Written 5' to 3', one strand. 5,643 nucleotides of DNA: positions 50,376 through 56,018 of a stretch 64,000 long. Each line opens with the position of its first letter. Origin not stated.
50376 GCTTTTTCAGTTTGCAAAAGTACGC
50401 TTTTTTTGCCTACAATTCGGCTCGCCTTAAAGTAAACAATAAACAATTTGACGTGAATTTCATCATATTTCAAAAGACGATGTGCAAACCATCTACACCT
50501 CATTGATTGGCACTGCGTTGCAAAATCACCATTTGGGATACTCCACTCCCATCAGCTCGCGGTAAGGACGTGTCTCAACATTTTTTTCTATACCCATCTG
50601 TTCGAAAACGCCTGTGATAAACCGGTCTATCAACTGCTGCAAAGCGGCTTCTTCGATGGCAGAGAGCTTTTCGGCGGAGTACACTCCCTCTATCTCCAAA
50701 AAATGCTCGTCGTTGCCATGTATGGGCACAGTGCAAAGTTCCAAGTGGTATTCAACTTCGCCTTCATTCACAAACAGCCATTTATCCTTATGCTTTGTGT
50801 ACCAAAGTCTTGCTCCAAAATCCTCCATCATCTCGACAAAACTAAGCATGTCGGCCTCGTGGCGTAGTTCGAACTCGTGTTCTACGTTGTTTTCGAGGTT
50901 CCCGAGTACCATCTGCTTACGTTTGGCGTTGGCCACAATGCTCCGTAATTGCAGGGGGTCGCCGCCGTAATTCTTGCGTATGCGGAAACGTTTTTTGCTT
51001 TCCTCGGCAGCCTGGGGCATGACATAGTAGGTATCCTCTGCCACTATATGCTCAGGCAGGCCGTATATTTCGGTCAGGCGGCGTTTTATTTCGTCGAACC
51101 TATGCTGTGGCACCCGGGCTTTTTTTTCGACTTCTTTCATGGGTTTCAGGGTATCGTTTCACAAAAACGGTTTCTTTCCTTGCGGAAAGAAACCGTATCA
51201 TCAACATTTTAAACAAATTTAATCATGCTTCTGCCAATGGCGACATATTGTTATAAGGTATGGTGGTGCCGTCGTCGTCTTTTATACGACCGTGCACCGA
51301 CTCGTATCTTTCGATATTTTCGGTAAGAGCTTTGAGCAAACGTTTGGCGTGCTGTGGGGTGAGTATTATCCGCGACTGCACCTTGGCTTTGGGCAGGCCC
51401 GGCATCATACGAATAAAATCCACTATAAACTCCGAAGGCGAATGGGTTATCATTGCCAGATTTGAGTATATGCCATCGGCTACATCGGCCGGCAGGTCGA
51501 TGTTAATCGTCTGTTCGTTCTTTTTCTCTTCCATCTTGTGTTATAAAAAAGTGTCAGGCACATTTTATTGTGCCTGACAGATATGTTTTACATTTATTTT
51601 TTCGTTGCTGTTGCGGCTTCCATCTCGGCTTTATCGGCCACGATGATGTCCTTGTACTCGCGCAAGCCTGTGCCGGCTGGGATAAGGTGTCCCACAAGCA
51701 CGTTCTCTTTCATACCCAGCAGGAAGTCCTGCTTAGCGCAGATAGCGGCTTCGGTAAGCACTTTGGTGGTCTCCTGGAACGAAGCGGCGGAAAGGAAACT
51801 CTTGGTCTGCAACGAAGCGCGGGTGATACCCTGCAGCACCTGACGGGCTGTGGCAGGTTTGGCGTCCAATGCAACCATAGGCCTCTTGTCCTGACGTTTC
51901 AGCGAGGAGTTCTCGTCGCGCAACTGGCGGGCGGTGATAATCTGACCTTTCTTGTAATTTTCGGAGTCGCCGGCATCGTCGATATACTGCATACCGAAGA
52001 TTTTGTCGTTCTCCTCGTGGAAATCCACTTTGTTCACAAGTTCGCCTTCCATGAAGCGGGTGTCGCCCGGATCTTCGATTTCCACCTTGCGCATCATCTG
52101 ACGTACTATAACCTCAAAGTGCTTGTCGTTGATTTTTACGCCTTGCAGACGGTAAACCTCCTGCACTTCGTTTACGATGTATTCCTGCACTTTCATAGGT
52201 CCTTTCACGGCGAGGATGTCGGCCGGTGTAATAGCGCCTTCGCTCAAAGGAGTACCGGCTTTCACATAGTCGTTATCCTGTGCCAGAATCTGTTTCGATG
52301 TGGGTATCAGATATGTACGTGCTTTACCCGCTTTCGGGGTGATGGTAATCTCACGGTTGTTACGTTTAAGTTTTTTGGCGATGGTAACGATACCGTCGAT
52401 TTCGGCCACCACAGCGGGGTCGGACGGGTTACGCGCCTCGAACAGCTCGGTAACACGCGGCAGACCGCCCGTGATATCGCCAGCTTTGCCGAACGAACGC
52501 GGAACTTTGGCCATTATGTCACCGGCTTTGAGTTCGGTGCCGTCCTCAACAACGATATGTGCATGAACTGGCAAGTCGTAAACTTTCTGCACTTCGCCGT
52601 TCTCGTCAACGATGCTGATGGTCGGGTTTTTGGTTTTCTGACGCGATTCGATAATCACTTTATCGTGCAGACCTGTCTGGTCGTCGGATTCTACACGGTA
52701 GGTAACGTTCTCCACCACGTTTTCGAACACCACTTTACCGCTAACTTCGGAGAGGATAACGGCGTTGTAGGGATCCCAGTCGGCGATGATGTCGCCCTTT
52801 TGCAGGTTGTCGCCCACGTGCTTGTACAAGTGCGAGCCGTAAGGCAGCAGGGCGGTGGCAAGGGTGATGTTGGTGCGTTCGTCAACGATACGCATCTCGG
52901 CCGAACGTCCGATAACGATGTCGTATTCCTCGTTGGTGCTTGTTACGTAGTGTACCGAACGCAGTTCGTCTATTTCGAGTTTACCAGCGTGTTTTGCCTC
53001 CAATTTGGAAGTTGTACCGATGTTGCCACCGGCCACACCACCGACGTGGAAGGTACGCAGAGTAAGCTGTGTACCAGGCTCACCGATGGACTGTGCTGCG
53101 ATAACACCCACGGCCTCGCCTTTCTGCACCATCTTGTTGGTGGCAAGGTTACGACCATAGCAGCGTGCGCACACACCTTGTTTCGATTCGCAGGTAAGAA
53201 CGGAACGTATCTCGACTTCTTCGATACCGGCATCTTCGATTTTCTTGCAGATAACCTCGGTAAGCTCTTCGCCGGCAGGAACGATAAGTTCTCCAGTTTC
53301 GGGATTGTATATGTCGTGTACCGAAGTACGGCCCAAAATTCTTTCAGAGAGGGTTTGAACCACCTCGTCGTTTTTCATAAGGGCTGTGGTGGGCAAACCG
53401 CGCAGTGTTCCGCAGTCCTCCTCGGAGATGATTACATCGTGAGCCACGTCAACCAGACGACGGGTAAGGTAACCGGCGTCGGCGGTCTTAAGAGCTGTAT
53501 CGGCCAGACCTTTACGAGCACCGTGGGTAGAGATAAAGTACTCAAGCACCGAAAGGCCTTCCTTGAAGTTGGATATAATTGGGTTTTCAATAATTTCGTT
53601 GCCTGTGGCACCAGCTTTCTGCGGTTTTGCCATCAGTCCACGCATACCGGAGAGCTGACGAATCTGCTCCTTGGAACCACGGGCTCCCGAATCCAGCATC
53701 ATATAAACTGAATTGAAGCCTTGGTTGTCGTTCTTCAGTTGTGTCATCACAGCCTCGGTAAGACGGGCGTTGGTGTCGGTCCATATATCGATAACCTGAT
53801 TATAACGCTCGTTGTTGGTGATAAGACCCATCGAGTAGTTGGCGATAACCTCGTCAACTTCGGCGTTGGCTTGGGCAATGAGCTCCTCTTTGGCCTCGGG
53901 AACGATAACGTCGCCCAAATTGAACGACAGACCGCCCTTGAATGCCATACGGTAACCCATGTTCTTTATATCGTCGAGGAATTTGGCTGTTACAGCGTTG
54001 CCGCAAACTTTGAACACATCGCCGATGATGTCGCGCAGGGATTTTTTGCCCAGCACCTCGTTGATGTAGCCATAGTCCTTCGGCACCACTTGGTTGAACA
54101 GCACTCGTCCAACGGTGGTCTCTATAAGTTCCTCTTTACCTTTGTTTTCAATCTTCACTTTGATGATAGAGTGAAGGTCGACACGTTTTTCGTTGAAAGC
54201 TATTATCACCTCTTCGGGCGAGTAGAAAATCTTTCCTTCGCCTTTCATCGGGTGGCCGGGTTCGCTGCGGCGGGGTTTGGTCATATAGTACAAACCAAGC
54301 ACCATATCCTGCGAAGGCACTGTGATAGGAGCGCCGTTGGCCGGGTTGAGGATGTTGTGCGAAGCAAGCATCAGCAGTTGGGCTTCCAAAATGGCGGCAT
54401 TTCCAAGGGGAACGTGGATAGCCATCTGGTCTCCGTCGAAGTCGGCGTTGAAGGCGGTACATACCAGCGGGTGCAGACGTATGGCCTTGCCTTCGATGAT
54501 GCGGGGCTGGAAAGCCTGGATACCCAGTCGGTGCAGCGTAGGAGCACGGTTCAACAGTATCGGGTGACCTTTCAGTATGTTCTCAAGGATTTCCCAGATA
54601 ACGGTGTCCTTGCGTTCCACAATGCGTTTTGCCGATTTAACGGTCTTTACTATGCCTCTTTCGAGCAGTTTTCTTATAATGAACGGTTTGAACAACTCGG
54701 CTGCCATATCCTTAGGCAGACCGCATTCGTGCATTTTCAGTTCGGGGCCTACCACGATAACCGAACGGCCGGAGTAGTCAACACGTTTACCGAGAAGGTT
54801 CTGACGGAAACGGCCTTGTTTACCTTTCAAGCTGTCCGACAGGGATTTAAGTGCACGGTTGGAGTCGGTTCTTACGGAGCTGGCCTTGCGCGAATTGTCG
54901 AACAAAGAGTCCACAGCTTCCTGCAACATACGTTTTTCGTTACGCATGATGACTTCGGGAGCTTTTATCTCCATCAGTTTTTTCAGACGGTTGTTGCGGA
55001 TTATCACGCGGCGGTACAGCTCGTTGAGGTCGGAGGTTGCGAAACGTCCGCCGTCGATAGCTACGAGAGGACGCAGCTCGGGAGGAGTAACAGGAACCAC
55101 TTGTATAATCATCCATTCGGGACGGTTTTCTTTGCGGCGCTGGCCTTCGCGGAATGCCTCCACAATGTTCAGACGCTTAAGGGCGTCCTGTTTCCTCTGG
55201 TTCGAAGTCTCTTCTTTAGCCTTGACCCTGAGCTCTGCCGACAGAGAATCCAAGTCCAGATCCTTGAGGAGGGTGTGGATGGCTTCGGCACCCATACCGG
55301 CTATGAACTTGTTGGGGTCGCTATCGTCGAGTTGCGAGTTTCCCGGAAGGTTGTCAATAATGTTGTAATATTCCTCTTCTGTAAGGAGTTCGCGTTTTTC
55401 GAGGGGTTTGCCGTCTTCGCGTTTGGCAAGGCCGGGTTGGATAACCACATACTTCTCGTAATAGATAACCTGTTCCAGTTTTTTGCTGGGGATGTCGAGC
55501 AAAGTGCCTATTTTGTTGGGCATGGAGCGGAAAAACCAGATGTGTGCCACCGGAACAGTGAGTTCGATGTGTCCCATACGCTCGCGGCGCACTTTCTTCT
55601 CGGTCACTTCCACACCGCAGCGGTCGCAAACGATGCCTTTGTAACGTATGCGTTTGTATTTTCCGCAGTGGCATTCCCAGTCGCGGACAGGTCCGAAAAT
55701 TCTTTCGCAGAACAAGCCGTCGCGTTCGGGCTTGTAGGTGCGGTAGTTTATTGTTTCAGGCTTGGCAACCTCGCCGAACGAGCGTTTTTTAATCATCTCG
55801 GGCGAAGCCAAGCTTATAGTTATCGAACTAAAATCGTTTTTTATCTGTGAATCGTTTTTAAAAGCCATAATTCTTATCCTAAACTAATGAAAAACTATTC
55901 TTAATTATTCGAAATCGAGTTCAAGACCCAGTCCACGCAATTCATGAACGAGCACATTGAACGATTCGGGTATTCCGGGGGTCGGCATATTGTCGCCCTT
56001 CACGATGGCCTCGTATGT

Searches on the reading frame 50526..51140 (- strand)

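Call 86: search_protein_families(library=pfam, proteins=[window:50526-51140:-], max_evalue=0.0001)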
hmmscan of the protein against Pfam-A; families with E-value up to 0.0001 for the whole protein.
window:50526-51140:- (204 aa): 1 family
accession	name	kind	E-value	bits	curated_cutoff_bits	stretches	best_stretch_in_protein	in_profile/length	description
PF01928.26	CYTH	-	9.1e-06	26.1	23.2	1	1-162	1-157/179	CYTH domain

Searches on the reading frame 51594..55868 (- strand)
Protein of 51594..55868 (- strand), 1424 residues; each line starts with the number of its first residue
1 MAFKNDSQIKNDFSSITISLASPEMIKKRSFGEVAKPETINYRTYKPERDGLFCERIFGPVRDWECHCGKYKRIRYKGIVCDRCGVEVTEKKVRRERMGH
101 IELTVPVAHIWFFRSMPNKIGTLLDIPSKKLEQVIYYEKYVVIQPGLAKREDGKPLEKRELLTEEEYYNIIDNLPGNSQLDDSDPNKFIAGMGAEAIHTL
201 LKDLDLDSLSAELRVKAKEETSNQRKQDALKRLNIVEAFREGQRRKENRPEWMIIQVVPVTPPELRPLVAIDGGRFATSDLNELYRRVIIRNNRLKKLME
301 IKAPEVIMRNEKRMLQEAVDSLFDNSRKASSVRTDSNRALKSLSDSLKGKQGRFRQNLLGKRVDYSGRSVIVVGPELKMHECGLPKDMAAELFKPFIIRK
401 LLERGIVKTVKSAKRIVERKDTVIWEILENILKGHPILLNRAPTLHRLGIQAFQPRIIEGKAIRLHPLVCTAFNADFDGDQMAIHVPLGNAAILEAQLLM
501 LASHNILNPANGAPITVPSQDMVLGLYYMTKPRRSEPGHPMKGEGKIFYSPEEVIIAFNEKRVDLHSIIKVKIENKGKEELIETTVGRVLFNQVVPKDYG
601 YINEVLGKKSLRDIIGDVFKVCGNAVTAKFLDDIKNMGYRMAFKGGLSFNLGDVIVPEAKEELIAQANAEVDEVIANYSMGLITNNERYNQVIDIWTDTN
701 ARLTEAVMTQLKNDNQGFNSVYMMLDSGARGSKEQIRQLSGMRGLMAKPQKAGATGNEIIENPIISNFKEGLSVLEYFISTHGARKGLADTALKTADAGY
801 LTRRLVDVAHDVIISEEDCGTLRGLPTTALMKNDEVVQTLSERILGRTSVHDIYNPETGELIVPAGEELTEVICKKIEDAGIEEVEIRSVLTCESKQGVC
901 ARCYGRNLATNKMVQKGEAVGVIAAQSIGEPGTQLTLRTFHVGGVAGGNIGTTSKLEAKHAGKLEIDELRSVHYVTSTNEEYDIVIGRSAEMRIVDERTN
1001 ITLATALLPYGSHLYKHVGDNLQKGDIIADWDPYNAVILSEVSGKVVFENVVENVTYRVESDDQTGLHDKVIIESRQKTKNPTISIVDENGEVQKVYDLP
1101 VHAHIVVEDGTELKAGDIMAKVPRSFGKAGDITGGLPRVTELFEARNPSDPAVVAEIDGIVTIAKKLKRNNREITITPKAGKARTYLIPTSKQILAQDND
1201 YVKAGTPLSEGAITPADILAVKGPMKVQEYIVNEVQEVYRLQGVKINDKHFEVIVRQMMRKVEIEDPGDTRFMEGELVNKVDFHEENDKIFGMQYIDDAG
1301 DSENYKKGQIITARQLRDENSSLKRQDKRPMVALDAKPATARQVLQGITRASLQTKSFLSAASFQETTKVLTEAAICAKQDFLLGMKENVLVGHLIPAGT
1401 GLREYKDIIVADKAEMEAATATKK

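Call 86: search_protein_families(library=pfam, proteins=[window:51594-55868:-], max_evalue=0.0001)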
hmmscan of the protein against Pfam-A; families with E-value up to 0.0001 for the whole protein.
window:51594-55868:- (1424 aa): 5 families
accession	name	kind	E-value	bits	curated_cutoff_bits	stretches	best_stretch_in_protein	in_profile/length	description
PF04997.17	RNA_pol_Rpb1_1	-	1.4e-82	278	39.7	1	11-358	2-312/312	RNA polymerase Rpb1, domain 1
PF04998.22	RNA_pol_Rpb1_5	-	5.3e-66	223.3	28.5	1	771-1280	1-258/267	RNA polymerase Rpb1, domain 5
PF00623.25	RNA_pol_Rpb1_2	-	3.5e-39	135.2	25.3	2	411-501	75-165/166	RNA polymerase Rpb1, domain 2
PF04983.23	RNA_pol_Rpb1_3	-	6.3e-30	104.6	28.9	1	505-654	1-162/162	RNA polymerase Rpb1, domain 3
PF05000.22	RNA_pol_Rpb1_4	-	2.7e-20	72.7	24.8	1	683-769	1-107/107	RNA polymerase Rpb1, domain 4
